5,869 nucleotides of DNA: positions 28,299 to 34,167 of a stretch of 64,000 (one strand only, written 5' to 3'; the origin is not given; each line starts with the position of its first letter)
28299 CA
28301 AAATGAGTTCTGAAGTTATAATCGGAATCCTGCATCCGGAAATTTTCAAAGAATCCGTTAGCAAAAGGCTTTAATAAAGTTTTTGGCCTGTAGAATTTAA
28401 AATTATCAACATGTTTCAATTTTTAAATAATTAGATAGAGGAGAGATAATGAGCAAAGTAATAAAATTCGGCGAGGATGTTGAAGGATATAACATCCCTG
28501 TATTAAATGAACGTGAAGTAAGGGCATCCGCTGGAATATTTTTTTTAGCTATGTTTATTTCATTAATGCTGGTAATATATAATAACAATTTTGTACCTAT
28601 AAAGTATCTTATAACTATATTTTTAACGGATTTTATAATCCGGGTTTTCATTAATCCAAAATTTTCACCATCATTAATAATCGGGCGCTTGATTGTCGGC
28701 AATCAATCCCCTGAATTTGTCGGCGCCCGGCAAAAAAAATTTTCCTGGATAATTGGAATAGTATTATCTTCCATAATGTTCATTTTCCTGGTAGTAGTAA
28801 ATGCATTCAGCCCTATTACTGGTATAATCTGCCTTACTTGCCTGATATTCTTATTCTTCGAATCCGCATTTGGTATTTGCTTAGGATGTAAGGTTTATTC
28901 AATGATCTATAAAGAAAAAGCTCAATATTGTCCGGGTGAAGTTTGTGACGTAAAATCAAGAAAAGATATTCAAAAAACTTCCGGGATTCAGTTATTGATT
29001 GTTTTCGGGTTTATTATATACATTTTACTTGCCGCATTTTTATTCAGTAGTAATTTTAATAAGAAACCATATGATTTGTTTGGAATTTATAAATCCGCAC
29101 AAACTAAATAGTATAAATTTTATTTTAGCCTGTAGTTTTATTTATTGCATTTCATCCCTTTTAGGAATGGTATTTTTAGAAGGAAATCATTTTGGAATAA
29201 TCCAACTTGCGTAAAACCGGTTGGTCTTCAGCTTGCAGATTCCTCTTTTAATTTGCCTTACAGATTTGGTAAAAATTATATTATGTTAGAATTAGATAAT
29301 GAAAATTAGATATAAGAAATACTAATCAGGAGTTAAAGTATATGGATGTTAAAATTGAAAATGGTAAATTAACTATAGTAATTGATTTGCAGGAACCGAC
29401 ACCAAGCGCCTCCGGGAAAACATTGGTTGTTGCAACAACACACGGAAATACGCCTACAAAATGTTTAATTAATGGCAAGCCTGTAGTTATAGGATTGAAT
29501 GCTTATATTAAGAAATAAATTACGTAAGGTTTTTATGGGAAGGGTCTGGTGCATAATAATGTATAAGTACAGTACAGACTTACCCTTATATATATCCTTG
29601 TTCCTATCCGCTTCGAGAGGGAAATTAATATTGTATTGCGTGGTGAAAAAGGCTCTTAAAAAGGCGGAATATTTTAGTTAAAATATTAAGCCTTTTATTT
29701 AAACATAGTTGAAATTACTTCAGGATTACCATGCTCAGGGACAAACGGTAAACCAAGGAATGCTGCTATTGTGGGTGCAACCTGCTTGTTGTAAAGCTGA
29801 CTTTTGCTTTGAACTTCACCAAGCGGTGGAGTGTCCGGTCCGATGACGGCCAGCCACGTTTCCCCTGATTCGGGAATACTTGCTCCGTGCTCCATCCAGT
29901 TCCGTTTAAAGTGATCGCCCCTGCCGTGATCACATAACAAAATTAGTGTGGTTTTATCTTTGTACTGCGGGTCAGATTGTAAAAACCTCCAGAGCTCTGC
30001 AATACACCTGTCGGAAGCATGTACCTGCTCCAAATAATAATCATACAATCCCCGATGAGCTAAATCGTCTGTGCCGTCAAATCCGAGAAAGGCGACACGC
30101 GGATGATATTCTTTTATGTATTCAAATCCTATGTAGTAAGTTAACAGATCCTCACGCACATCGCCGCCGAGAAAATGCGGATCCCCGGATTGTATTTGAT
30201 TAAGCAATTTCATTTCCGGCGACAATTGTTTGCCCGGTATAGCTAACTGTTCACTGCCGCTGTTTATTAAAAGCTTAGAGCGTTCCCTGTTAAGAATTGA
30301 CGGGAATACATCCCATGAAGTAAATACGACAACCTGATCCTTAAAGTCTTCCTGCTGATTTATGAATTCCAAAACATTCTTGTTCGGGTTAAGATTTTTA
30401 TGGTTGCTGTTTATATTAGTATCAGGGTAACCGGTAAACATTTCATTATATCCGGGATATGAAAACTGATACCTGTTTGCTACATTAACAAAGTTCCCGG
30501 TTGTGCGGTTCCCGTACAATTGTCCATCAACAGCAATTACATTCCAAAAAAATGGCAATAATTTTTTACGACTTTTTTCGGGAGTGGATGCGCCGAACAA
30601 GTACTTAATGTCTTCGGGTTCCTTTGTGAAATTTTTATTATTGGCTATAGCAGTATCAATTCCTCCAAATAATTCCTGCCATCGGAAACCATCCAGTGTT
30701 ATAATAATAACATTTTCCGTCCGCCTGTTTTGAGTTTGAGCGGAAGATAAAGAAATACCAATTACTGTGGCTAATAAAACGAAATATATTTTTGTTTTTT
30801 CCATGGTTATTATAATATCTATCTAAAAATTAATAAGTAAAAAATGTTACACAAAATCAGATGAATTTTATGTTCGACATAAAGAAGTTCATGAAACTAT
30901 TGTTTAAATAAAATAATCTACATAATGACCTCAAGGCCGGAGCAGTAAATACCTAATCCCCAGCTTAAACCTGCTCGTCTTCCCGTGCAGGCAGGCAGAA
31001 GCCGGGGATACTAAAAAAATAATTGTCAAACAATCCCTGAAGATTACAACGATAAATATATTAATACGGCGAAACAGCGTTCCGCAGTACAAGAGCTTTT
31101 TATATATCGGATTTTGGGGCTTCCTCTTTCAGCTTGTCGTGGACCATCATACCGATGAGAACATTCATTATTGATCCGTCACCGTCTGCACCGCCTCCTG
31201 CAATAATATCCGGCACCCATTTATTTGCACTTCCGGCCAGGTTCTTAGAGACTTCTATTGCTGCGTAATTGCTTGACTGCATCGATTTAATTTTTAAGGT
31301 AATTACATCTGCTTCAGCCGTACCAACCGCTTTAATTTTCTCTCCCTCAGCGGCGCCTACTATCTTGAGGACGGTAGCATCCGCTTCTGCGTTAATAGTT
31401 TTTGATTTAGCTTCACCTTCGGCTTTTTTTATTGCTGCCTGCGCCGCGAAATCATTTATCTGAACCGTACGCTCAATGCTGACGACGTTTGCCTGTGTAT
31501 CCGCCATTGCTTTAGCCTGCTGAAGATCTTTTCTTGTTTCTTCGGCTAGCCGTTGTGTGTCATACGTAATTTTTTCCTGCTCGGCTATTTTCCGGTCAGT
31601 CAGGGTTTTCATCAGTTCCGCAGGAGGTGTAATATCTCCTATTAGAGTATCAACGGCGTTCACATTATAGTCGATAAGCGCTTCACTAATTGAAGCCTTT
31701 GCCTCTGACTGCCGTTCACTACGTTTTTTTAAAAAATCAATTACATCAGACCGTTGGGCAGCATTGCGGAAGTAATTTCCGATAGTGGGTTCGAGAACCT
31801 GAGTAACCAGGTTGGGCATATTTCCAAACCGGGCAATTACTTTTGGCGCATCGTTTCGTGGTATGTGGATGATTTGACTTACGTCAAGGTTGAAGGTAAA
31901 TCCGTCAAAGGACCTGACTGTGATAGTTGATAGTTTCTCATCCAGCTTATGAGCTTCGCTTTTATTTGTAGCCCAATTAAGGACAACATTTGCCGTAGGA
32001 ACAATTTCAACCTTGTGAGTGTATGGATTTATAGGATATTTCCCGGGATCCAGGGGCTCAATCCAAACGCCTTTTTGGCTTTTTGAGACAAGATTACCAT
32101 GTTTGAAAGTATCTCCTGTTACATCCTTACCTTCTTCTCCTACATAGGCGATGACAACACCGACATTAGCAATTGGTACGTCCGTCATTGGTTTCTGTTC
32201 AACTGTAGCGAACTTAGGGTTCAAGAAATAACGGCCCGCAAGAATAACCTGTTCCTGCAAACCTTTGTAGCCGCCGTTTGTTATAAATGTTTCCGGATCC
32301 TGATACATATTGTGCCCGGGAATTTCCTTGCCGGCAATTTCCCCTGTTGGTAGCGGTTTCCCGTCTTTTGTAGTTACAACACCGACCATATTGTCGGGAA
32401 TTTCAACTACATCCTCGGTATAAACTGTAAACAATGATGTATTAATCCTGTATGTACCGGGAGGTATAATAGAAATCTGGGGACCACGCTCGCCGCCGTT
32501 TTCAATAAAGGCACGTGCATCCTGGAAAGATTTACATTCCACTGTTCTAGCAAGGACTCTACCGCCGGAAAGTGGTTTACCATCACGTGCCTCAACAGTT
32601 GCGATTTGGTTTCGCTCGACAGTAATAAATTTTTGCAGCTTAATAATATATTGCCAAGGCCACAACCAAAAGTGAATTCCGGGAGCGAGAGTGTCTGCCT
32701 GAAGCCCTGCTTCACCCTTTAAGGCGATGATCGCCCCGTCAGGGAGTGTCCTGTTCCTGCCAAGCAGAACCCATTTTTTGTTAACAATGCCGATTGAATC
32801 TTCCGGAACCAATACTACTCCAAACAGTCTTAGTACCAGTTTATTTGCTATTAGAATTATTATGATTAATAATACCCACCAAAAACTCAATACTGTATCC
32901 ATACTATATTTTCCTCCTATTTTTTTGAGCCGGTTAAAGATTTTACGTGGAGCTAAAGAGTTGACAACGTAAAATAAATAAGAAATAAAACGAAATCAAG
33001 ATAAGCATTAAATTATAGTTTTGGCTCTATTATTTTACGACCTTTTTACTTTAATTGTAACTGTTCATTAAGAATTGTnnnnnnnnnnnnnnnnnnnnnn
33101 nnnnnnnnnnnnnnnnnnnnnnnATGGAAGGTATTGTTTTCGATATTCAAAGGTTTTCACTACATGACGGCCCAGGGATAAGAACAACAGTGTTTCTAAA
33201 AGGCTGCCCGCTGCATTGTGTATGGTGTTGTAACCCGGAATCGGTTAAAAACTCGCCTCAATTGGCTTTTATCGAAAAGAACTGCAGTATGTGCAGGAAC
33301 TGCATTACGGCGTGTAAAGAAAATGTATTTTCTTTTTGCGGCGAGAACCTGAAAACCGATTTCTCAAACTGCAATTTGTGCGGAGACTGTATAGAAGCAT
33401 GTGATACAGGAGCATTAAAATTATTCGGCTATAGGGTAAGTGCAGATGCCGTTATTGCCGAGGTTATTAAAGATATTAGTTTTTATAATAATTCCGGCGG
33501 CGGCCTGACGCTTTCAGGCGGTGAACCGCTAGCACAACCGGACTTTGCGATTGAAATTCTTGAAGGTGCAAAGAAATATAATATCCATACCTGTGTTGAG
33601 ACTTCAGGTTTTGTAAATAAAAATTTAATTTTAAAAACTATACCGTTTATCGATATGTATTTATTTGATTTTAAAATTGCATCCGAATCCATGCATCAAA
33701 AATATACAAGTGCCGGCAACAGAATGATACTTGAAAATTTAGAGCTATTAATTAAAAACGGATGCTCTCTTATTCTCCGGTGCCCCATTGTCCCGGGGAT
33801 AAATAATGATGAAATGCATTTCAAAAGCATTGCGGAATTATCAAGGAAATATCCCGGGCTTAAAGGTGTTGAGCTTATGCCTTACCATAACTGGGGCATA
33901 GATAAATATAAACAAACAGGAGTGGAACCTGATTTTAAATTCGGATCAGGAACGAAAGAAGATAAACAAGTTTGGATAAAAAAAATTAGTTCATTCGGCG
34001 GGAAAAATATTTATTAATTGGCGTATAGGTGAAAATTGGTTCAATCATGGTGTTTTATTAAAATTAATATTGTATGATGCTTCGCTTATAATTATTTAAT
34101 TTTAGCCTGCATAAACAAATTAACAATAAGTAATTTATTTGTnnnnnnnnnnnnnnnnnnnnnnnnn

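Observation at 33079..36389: Divergent glycyl-radical enzyme with dedicated [4Fe-4S] activase embedded in a sugar-utilisation neighbourhood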

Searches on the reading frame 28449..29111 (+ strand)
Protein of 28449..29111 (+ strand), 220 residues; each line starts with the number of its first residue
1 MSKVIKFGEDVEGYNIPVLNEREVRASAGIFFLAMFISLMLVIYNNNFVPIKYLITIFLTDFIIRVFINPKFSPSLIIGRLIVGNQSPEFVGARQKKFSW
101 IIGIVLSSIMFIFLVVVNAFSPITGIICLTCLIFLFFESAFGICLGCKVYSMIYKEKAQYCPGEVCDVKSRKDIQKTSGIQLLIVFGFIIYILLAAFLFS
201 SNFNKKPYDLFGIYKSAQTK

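Call 6: search_protein_families(library=pfam, proteins=[window:28449-29111:+])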
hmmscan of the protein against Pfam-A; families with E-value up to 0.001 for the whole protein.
window:28449-29111:+ (220 aa): 1 family
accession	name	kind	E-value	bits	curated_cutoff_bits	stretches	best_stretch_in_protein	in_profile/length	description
PF14340.12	DUF4395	-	5.3e-26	91.9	24.5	1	20-154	2-129/130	Domain of unknown function (DUF4395)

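Call 7: search_protein_families(library=ncbifam, proteins=[window:28449-29111:+])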
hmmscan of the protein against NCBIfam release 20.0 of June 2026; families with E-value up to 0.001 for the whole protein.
window:28449-29111:+ (220 aa): 0 families

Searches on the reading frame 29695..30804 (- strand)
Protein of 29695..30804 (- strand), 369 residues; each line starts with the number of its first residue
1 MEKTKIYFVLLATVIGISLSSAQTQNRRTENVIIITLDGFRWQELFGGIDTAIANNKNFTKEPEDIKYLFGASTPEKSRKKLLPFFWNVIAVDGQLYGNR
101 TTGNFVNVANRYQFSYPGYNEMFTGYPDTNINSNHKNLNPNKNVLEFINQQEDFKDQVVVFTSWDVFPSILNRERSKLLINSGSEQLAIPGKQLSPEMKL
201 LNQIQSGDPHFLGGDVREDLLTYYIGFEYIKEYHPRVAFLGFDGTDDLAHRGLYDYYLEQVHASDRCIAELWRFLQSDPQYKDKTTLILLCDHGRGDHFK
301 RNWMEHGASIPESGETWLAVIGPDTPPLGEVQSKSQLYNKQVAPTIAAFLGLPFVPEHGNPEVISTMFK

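Call 6: search_protein_families(library=pfam, proteins=[window:29695-30804:-])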
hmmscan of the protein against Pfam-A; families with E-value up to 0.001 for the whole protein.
window:29695-30804:- (369 aa): 3 families
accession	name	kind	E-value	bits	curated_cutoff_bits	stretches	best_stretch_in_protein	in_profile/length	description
PF01663.27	Phosphodiest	-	4.9e-06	26.8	23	1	223-332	157-254/342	Type I phosphodiesterase / nucleotide pyrophosphatase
PF01676.23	Metalloenzyme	-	0.00013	22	24.3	1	231-300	143-207/252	Metalloenzyme superfamily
PF00884.28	Sulfatase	-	0.00026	20.9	25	1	116-311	89-262/301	Sulfatase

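Call 7: search_protein_families(library=ncbifam, proteins=[window:29695-30804:-])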
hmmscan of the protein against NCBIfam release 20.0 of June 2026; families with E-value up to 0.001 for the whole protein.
window:29695-30804:- (369 aa): 0 families

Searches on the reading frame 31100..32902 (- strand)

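Call 6: search_protein_families(library=pfam, proteins=[window:31100-32902:-])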
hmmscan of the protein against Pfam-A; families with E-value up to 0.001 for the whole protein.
window:31100-32902:- (600 aa): 1 family
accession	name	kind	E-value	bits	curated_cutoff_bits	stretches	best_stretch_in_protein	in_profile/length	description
PF01145.31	Band_7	-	9.7e-28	97.8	23.6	1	273-457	19-166/176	SPFH domain / Band 7 family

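Call 7: search_protein_families(library=ncbifam, proteins=[window:31100-32902:-])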
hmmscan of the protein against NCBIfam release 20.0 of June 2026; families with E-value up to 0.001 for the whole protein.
window:31100-32902:- (600 aa): 0 families

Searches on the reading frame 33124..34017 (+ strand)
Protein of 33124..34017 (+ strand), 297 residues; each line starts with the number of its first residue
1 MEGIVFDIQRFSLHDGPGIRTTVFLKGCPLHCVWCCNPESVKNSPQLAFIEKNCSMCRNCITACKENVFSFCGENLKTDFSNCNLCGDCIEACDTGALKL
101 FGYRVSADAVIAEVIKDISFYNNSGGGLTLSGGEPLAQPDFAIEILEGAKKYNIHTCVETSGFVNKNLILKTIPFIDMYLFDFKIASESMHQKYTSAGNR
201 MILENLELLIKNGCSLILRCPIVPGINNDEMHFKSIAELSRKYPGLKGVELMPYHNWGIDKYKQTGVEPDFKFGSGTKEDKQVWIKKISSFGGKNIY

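Call 6: search_protein_families(library=pfam, proteins=[window:33124-34017:+])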
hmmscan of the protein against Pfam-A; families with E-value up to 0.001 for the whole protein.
window:33124-34017:+ (297 aa): 5 families
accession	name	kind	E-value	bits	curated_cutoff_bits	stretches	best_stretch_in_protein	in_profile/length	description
PF04055.27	Radical_SAM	-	2.1e-14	54.5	29.5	1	24-231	3-159/166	Radical SAM superfamily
PF13353.11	Fer4_12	-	9.8e-12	45.8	22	1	15-177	2-110/137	4Fe-4S single cluster domain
PF00037.32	Fer4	-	2.7e-07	30.5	21.1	1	78-99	3-24/24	4Fe-4S binding domain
PF13484.11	Fer4_16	-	0.00032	21.9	30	0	82-113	1-32/66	4Fe-4S double cluster binding domain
PF12838.12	Fer4_7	-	0.00051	20.9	27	0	53-97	1-52/52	4Fe-4S dicluster domain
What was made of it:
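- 33124..34017 (+): GRE-activating enzyme (radical SAM, 297 aa). The mechanical ORF begins at TTG 33079; the likely start is ATG 33124. Pfam Radical_SAM, Fer4_12 and Fer4 (call 6).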

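Call 7: search_protein_families(library=ncbifam, proteins=[window:33124-34017:+])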
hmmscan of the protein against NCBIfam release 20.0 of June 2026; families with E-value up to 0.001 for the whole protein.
window:33124-34017:+ (297 aa): 28 families (the best 25 are shown)
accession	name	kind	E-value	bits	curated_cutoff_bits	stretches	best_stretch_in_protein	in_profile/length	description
TIGR02494.1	PFLE_PFLC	subfamily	2e-97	326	174.35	1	5-272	1-272/293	glycyl-radical enzyme activating protein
NF043069.1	T4HPD_activ_SAM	equivalog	1.2e-89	300.7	425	1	3-268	2-267/299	trans-4-hydroxy-L-proline dehydratase activase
NF048010.1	SfplDhtActHpsHDes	equivalog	1.3e-86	290.1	430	1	2-278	5-287/298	(2S)-3-sulfopropanediol dehydratase activating enzyme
TIGR04395.1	cutC_activ_rSAM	equivalog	1.2e-77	261.3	360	1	4-269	6-277/309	choline TMA-lyase-activating enzyme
NF033719.1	ind_deCO2_activ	equivalog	6.9e-75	252.1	425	1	3-287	1-291/302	indoleacetate decarboxylase activase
NF048008.1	SfplDhtActHpfHKleb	equivalog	7.7e-72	242.2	500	1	4-288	1-292/308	(2S)-3-sulfopropanediol dehydratase activating enzyme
NF033717.2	HPDL_rSAM_activ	equivalog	1.8e-70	237.7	420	1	2-286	3-293/311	4-hydroxyphenylacetate decarboxylase activase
TIGR04003.1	rSAM_BssD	equivalog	4.8e-63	213.2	496.45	1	4-279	2-283/314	[benzylsuccinate synthase]-activating enzyme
NF007483.0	PRK10076.1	equivalog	7.7e-56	189.4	326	2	82-267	75-259/292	[formate-C-acetyltransferase]-activating enzyme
TIGR02493.1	PFLA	equivalog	1e-48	165.8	231.75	2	91-288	33-231/235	pyruvate formate-lyase-activating protein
TIGR04041.1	activase_YjjW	hypoth_equivalog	2.9e-42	145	250.2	1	4-265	3-249/276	YjjW family glycine radical enzyme activase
NF008356.0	PRK11145.1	equivalog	3.1e-36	124.9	375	2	101-275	47-223/246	pyruvate formate lyase 1-activating protein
TIGR02495.1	NrdG2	equivalog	7.8e-14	51.4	131.15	2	126-238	64-178/193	anaerobic ribonucleoside-triphosphate reductase activating protein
TIGR02491.1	NrdG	equivalog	1.1e-10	41.7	126.1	1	7-49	4-46/154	anaerobic ribonucleoside-triphosphate reductase activating protein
NF040864.1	HgcB_ferredoxin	equivalog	3.7e-07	29.9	99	1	42-117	4-80/93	mercury methylation ferredoxin HgcB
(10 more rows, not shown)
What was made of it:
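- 33124..34017 (+): Passes TIGR02494 at 326 bits (cut-off 174) and is below all equivalog cut-offs (call 7).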
